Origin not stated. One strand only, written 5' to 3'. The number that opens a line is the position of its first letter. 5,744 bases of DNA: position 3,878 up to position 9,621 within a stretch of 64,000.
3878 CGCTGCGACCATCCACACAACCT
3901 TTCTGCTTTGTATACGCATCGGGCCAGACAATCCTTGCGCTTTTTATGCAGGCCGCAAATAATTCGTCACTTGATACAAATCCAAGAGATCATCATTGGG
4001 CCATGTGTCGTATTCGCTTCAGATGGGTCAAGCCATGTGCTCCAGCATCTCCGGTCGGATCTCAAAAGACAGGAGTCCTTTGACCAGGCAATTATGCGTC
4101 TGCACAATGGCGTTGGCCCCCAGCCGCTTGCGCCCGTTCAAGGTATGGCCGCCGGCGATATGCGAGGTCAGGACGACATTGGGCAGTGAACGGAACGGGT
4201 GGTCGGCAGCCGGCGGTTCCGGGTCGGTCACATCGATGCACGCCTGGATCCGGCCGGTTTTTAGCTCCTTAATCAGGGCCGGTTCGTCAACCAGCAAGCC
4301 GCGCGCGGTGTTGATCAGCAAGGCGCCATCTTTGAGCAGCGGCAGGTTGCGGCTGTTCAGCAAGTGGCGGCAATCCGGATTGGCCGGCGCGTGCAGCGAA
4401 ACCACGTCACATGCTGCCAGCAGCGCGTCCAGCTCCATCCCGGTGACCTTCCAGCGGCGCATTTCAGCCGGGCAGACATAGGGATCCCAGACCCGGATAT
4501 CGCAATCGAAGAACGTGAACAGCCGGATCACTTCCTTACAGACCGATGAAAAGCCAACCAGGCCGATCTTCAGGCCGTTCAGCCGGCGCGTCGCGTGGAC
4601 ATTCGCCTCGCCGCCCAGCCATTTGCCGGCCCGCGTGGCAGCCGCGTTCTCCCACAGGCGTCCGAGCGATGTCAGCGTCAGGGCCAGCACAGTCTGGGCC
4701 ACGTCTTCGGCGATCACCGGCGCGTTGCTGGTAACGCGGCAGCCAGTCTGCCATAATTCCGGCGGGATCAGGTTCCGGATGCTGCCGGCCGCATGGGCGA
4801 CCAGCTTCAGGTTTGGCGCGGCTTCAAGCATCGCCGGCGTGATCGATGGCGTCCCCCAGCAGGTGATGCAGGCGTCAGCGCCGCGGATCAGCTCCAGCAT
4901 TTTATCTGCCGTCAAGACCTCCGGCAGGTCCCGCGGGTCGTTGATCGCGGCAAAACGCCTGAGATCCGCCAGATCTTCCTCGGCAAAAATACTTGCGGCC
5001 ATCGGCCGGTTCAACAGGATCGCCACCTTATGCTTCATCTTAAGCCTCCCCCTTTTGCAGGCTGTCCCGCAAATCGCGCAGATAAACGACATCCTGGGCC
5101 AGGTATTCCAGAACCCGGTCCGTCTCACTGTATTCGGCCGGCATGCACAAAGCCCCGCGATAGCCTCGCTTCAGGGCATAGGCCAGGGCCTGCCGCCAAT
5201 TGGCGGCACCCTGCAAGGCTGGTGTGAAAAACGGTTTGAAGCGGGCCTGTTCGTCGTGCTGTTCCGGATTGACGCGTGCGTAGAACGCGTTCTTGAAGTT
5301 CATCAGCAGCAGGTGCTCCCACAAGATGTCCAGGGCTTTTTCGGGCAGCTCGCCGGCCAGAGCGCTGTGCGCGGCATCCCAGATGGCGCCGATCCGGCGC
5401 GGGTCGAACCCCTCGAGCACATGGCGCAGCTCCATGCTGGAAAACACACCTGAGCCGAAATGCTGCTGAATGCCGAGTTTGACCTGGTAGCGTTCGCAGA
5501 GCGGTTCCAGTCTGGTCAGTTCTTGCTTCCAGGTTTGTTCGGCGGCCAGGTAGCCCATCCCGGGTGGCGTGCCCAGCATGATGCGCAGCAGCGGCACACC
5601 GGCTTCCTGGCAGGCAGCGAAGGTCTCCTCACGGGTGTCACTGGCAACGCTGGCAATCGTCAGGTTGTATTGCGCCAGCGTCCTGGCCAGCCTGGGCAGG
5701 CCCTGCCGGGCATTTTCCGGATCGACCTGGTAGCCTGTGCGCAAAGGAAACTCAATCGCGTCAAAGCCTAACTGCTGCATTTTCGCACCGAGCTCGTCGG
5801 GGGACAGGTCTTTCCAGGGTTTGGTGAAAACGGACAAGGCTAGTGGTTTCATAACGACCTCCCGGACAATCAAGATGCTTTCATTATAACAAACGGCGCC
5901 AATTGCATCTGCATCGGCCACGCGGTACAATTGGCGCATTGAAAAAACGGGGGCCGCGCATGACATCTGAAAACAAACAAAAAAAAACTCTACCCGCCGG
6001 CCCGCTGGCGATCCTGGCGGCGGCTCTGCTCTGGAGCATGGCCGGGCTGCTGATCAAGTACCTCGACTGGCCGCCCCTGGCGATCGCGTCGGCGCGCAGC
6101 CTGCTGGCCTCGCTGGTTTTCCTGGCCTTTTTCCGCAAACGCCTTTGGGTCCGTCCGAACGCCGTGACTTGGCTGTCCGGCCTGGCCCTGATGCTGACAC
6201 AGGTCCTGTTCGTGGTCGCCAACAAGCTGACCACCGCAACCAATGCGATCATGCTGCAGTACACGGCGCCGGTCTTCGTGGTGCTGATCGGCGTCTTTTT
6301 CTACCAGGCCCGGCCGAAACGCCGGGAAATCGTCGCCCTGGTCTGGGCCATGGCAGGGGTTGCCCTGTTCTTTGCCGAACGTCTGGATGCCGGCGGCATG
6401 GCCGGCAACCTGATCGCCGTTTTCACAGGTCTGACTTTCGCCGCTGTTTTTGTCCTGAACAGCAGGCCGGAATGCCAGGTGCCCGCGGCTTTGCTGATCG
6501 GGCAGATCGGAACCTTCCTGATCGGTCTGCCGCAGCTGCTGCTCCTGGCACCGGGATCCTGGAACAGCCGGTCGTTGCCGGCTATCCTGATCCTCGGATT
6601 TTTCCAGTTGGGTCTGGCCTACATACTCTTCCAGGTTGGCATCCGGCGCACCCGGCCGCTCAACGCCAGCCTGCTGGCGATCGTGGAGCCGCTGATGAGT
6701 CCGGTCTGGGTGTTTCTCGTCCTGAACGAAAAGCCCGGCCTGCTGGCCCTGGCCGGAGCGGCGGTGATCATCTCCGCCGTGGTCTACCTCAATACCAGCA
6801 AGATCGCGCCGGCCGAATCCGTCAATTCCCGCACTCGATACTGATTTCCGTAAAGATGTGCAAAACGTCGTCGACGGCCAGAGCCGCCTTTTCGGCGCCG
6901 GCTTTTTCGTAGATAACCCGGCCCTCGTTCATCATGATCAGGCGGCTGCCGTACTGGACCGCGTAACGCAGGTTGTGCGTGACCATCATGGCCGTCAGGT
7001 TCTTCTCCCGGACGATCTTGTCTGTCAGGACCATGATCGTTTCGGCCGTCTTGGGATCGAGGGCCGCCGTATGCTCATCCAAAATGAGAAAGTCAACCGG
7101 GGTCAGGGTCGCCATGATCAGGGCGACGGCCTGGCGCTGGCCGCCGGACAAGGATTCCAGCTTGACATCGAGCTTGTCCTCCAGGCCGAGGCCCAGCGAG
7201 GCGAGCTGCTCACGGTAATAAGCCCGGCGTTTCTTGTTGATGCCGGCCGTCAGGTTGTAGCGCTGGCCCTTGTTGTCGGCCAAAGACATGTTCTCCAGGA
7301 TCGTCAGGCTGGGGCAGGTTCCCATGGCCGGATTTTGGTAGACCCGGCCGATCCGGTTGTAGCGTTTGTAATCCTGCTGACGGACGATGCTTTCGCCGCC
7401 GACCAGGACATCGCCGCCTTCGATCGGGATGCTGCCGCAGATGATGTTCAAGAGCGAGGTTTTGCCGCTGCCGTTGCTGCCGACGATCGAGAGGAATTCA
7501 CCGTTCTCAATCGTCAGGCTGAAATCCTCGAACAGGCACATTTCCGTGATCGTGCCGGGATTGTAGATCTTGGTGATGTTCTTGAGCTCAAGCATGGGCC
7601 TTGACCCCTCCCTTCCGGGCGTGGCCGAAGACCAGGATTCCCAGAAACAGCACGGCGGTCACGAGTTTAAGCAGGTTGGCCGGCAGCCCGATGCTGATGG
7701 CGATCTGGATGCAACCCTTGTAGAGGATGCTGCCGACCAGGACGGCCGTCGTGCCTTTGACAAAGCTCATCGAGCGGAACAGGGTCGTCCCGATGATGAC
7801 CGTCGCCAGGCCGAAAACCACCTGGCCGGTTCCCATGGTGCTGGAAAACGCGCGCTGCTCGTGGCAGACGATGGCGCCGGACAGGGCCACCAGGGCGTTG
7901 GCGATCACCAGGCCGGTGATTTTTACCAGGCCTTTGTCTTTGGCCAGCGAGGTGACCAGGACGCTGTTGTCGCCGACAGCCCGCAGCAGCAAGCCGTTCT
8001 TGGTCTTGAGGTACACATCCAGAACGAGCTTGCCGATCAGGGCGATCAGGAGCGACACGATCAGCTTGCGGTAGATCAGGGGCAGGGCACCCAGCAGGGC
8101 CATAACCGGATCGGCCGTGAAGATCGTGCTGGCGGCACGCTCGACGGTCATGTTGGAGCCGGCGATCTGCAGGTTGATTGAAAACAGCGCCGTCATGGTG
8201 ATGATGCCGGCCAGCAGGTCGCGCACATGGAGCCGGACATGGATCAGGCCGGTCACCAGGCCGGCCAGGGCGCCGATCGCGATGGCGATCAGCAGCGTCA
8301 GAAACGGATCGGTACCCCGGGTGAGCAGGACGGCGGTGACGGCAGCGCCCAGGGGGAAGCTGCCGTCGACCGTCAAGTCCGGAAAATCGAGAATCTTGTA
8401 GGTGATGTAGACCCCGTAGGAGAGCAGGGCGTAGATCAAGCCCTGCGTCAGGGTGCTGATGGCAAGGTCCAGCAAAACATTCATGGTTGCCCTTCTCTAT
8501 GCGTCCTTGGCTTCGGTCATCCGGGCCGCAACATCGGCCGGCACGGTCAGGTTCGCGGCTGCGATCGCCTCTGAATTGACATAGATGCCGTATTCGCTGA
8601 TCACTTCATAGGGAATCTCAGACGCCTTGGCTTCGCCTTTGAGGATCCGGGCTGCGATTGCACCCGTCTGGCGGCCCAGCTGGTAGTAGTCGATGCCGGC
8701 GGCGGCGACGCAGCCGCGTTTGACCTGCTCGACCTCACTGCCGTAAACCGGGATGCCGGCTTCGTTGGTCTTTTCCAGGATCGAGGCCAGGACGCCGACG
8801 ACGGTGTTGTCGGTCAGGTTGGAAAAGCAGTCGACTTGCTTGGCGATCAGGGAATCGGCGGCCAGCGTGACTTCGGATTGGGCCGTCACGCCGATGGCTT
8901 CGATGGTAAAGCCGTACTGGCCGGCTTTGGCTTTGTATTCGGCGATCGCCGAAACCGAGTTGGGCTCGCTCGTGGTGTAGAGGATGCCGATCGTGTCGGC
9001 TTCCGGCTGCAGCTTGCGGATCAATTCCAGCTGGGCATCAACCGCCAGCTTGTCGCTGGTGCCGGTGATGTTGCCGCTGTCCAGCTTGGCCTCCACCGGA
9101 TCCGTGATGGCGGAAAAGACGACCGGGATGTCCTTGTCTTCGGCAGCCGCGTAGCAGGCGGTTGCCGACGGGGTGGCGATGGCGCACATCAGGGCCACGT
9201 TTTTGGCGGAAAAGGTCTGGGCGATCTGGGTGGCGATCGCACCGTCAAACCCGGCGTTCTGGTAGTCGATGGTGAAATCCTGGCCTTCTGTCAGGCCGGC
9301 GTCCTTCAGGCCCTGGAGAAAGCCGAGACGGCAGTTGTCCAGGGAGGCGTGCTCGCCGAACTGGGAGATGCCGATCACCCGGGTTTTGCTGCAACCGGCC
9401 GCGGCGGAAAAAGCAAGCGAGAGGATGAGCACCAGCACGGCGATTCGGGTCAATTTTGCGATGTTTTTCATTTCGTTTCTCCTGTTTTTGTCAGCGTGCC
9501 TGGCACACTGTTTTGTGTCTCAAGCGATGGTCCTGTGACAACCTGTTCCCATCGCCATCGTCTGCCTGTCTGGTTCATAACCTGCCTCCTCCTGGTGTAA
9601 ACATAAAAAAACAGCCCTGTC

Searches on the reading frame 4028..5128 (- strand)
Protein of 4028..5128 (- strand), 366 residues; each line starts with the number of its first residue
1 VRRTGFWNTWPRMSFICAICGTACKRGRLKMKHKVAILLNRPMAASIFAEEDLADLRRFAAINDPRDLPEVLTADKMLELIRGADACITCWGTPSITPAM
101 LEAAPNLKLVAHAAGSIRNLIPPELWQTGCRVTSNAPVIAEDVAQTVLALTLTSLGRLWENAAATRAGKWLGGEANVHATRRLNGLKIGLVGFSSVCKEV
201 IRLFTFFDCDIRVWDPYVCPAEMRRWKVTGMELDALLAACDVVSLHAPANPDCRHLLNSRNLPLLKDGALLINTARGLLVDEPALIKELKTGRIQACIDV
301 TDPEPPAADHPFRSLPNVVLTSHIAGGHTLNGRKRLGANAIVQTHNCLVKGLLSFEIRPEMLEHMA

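Call 80: search_protein_families(library=pfam, proteins=[window:4028-5128:-], max_evalue=0.00001)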
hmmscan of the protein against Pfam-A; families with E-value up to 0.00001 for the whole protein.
window:4028-5128:- (366 aa): 1 family
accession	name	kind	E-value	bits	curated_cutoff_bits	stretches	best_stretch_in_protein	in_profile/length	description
PF02826.25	2-Hacid_dh_C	-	7.2e-46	156.2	25.1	1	149-325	2-178/178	D-isomer specific 2-hydroxyacid dehydrogenase, NAD binding domain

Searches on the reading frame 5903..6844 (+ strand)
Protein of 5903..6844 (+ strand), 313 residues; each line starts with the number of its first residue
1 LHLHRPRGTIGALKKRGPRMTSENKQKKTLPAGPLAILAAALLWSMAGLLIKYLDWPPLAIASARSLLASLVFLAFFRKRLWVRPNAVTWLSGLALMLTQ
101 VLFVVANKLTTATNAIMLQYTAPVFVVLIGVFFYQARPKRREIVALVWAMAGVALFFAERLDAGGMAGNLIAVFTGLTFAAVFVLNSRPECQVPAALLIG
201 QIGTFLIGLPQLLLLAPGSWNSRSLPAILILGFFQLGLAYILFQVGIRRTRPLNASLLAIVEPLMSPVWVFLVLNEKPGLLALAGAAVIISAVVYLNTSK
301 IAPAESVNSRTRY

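Call 80: search_protein_families(library=pfam, proteins=[window:5903-6844:+], max_evalue=0.00001)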
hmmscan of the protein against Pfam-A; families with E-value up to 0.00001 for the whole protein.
window:5903-6844:+ (313 aa): 1 family
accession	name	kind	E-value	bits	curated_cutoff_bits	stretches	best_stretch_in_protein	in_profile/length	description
PF00892.27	EamA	-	5e-28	98.5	28.2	2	33-157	3-134/135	EamA-like transporter family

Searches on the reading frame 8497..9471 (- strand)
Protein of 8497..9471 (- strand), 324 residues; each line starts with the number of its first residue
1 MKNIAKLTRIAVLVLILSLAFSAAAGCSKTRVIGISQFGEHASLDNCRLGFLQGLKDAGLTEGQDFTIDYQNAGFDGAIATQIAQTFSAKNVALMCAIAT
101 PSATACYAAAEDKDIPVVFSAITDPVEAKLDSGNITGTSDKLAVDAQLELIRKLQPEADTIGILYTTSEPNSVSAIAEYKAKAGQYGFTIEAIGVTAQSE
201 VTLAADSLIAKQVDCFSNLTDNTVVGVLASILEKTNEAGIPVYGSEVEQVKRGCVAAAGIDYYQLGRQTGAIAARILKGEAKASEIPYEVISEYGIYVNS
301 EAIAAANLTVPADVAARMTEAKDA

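Call 80: search_protein_families(library=pfam, proteins=[window:8497-9471:-], max_evalue=0.00001)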
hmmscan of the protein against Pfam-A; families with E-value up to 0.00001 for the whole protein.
window:8497-9471:- (324 aa): 2 families
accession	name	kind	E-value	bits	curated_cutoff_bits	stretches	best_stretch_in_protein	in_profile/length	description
PF04392.18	ABC_sub_bind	-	1.4e-64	218.6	25.9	1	33-320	2-291/293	ABC transporter substrate binding protein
PF13407.12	Peripla_BP_4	-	1.2e-07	32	35.1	0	179-282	23-123/258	Periplasmic binding protein domain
